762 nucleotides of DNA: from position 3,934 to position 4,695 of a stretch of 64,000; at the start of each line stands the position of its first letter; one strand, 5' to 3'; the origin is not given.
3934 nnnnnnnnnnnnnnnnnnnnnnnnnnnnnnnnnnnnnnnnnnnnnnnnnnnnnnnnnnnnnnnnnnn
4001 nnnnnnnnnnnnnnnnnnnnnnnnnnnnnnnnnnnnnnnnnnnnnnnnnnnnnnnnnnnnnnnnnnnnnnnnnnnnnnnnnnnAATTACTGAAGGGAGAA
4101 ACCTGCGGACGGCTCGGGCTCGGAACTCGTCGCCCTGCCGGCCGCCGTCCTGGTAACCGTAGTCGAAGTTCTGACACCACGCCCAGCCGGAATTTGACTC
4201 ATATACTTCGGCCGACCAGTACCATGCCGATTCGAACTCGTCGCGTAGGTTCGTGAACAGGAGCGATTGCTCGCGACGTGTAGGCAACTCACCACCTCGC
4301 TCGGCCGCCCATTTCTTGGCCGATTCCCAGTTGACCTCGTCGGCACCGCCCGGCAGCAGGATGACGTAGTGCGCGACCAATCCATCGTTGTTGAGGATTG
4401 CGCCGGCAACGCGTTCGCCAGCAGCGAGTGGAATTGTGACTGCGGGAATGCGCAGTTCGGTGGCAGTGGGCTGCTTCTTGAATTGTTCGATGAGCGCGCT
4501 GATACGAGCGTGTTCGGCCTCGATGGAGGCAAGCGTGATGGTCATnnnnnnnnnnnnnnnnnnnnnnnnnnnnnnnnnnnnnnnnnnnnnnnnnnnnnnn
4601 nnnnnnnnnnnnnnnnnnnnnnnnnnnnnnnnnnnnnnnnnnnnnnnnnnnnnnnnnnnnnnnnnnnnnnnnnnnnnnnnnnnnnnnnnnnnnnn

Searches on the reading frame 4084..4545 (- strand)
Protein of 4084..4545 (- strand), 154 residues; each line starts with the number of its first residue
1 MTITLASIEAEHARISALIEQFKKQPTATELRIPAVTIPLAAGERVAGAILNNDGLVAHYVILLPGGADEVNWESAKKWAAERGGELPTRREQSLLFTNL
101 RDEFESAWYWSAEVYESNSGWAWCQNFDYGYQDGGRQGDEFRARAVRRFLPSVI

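Call 67: search_protein_families(library=pfam, proteins=[window:4084-4545:-], max_evalue=0.001)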
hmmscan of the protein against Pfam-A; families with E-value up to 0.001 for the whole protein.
window:4084-4545:- (154 aa): 1 family
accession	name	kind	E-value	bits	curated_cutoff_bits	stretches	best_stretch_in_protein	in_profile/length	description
PF07603.17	Lcl_C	-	2.5e-05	25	34.9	1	87-147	47-117/117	Lcl C-terminal domain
